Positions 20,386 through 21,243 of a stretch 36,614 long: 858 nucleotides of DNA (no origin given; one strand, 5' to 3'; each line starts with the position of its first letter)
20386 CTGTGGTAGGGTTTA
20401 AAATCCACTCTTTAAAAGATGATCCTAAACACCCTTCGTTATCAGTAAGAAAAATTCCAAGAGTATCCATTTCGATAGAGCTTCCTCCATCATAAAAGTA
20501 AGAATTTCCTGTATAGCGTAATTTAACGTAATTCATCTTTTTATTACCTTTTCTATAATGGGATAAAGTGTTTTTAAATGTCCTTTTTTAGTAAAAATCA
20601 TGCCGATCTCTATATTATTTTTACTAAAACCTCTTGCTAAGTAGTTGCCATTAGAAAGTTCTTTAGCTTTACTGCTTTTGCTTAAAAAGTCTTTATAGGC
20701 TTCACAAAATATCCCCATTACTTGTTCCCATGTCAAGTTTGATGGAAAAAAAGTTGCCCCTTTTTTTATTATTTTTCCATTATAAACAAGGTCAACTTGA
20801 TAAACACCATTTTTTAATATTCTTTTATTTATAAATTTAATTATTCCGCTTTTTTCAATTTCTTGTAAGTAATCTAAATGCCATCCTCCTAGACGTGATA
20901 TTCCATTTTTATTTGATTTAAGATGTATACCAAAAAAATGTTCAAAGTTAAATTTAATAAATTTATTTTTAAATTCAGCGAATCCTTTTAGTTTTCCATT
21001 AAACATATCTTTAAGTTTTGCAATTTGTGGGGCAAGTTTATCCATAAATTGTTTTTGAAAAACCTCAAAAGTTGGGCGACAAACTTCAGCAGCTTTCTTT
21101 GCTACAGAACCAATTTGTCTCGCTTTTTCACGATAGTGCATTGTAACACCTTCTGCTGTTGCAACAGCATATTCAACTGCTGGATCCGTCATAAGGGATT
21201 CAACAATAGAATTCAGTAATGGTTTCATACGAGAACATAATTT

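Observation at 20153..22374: Sec-signal polymorphic-toxin-like protein with EndoU-type RNase C-terminus and coupled immunity gene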

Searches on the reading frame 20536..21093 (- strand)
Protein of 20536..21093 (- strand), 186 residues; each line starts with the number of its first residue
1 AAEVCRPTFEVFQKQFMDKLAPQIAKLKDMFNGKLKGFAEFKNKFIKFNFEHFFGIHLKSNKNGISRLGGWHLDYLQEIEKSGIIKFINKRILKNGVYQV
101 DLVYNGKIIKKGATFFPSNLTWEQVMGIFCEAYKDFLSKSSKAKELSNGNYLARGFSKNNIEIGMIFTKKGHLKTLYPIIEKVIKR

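Call 37: search_solved_structures(query=A5, max_evalue=10, show_alignments=5)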
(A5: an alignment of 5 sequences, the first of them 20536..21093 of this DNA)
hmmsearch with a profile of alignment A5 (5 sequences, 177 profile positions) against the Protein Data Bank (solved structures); distinct sequences matched with E-value up to 10: 1.
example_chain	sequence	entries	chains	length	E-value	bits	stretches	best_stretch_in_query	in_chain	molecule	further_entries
6odi_b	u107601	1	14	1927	3.1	10.6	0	109-147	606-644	Type IV secretion system apparatus protein CagY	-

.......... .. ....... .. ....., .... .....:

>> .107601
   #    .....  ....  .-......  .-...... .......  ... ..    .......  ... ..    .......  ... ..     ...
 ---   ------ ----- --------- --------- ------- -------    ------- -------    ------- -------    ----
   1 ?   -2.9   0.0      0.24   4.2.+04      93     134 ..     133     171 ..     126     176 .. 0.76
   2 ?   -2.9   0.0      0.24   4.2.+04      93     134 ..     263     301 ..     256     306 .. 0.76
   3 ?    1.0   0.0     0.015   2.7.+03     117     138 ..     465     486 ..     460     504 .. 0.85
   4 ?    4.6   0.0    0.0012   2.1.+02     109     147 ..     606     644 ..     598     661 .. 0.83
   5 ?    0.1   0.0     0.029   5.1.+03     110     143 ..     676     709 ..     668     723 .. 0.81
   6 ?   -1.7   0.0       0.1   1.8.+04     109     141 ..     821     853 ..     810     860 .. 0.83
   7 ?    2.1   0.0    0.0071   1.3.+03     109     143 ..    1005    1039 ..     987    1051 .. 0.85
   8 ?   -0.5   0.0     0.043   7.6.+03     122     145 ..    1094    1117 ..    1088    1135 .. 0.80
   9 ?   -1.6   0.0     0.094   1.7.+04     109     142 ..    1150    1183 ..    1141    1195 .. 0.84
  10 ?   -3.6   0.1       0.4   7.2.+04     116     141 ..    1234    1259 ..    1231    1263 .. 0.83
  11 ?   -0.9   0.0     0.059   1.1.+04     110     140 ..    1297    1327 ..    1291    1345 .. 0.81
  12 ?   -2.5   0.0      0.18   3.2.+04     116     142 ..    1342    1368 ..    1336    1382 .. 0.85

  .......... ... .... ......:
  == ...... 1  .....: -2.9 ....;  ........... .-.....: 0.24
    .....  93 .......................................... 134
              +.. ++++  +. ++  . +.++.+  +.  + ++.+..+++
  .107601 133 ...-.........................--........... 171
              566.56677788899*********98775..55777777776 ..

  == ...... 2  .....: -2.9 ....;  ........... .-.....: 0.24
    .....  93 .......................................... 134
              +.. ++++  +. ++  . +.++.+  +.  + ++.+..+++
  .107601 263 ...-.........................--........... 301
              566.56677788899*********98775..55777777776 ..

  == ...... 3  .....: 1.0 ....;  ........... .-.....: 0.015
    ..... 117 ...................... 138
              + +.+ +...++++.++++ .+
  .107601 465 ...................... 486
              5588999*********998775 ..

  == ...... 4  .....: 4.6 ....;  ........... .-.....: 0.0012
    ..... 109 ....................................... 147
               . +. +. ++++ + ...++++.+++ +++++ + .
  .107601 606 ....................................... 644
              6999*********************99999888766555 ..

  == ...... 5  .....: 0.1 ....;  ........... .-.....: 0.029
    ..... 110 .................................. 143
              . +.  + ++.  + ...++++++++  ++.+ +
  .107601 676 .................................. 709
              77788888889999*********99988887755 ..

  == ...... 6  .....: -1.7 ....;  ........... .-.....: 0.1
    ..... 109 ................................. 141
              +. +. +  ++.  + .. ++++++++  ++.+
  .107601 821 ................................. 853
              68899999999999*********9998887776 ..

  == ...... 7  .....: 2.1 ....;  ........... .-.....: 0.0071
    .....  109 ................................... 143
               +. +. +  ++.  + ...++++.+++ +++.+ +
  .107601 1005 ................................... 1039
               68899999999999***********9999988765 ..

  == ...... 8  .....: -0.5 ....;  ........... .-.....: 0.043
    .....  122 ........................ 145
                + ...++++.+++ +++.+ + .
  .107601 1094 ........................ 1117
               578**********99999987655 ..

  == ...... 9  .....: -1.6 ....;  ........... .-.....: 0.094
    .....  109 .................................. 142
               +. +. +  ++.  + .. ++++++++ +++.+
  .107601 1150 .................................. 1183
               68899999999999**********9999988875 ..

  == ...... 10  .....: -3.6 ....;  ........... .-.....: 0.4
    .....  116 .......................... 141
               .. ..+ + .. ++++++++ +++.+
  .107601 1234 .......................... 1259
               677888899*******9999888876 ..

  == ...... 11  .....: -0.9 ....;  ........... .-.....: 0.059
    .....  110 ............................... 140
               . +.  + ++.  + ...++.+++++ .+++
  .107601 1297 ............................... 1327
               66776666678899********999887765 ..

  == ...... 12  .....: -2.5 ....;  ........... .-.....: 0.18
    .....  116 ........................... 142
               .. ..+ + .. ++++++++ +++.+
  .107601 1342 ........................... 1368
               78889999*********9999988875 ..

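Call 38: find_homologous_proteins(query=A5)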
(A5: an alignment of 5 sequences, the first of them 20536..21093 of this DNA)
Query A5 (5 sequences) (186 aa, profile of the alignment): 28 proteins with E <= 0.001 among 1310 candidates.
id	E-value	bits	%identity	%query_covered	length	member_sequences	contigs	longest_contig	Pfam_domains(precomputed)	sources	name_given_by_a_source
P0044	5.3e-68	246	55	95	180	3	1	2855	PF14436.12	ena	-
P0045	3.5e-66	240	46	92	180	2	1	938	PF14436.12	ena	-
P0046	4.1e-61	224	39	96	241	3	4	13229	PF14436.12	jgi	jgi:hypothetical protein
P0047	5.2e-57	210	37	88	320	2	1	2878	PF14436.12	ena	-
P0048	9.5e-57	209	35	95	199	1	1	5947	PF14436.12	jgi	jgi:hypothetical protein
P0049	3.8e-56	207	38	94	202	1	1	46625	PF14436.12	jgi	jgi:hypothetical protein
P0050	1.6e-54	202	38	66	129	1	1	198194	PF14436.12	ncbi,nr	ncbi:MAG TPA: EndoU domain-containing protein [Candidatus Babeliales bacterium]|nr:EndoU domain-cont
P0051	1.1e-51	193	39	90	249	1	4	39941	PF14436.12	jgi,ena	jgi:hypothetical protein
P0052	2.4e-51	192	38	86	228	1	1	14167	PF14436.12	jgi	jgi:hypothetical protein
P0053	1.4e-50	189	37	96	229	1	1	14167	PF14436.12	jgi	jgi:hypothetical protein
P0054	5.9e-50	187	43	76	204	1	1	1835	PF14436.12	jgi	jgi:hypothetical protein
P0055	2.1e-49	185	38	84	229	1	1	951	PF14436.12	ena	-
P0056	6.7e-47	177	33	95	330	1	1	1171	PF14436.12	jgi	jgi:hypothetical protein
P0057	5.4e-45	171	33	95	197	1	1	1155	PF14436.12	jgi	jgi:hypothetical protein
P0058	2.8e-44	169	34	88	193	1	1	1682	PF14436.12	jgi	jgi:hypothetical protein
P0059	4.2e-44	168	30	94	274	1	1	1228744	PF14436.12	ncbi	-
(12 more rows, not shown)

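Call 51: find_encoding_contigs(protein=P0059, flank=8000, max_places=2)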
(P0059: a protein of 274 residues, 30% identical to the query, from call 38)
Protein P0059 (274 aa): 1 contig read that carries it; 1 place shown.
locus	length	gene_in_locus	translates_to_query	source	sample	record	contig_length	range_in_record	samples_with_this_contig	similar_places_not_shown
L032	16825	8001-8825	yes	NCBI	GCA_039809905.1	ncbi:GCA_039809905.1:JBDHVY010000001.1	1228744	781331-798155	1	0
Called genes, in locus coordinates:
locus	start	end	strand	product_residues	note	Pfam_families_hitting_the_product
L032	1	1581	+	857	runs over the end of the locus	-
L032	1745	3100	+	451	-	PF00910:RNA_helicase (faint), PF01695:IstB_IS21, PF00004:AAA, PF07728:AAA_5, PF13401:AAA_22 (faint), PF20720:nSTAND3 (weak)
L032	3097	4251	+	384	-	PF00004:AAA, PF07728:AAA_5 (weak), PF13173:AAA_14 (weak), PF13401:AAA_22 (faint)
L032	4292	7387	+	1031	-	PF14436:EndoU_bacteria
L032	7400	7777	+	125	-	-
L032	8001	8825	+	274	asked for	PF14436:EndoU_bacteria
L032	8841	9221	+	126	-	-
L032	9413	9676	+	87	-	-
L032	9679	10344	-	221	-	PF01814:Hemerythrin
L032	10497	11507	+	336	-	PF01633:Choline_kinase, PF01636:APH, PF02958:EcKL (weak)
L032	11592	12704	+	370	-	PF23381:Beta-prop_IFT122_1st (weak), PF25175:Beta-prop_WDR5 (faint), PF23414:Beta-prop_EML_2 (faint), PF24796:WDR55 (faint), PF25174:Beta-prop_THOC3 (faint), PF24814:WD40_Prp19 (weak)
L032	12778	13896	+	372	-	PF23381:Beta-prop_IFT122_1st (faint), PF24796:WDR55 (faint), PF23414:Beta-prop_EML_2 (faint), PF24814:WD40_Prp19 (faint), PF25174:Beta-prop_THOC3 (faint), PF24817:WD40_WDHD1_1st (weak)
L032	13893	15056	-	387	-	PF05496:RuvB_N, PF00004:AAA, PF07728:AAA_5 (faint), PF16193:AAA_assoc_2, PF25361:AAA_lid_RFC1 (weak), PF12002:MgsA_C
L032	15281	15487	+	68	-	-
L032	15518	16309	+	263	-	PF21088:MS_channel_1st, PF00924:MS_channel_2nd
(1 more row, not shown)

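Call 52: find_encoding_contigs(protein=P0052, flank=8000, max_places=2)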
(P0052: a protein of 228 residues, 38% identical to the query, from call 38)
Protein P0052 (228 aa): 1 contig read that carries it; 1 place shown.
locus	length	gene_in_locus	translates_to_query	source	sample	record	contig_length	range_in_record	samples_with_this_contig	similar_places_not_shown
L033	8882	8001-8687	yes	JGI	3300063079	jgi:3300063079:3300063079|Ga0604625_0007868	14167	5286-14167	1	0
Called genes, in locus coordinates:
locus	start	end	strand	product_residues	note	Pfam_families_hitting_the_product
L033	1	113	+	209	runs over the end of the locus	PF01135:PCMT, PF02353:CMAS, PF01209:Ubie_methyltran, PF13489:Methyltransf_23, PF13847:Methyltransf_31, PF08241:Methyltransf_11, PF08242:Methyltransf_12, PF13649:Methyltransf_25, +3 more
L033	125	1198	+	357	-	PF07591:PT-HINT (weak)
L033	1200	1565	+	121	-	-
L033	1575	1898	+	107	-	-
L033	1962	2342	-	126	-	-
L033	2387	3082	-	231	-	PF02525:Flavodoxin_2, PF03358:FMN_red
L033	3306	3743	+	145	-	PF08570:DUF1761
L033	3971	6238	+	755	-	PF14436:EndoU_bacteria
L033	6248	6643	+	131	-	-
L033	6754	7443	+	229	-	PF14436:EndoU_bacteria (weak)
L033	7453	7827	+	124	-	-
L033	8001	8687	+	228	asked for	PF14436:EndoU_bacteria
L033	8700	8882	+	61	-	?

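Call 53: find_encoding_contigs(protein=P0049, flank=8000, max_places=2)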
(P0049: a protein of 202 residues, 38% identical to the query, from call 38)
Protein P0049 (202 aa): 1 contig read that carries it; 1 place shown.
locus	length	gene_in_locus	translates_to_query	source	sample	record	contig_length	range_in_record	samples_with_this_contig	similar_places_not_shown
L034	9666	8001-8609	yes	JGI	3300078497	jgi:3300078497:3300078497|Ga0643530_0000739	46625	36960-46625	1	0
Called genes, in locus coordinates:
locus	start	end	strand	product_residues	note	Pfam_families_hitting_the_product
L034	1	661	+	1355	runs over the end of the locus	PF04997:RNA_pol_Rpb1_1, PF00623:RNA_pol_Rpb1_2, PF04983:RNA_pol_Rpb1_3, PF01333:Apocytochr_F_C (faint), PF05000:RNA_pol_Rpb1_4, PF04998:RNA_pol_Rpb1_5, PF21668:RPOC_hybrid (faint)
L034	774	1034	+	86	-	PF00312:Ribosomal_S15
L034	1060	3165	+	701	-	PF01138:RNase_PH, PF03725:RNase_PH_C, PF01138:RNase_PH, PF00013:KH_1, PF00575:S1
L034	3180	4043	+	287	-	PF01138:RNase_PH, PF03725:RNase_PH_C (weak)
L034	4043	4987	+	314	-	-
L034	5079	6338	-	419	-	PF12796:Ank_2, PF00023:Ank (faint), PF13606:Ank_3 (faint), PF13637:Ank_4 (weak), PF13857:Ank_5 (faint)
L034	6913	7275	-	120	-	-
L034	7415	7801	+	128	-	PF07884:VKOR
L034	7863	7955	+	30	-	-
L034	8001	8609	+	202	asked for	PF14436:EndoU_bacteria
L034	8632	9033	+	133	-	-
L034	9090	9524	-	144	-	PF02544:Steroid_dh (weak), PF06966:DUF1295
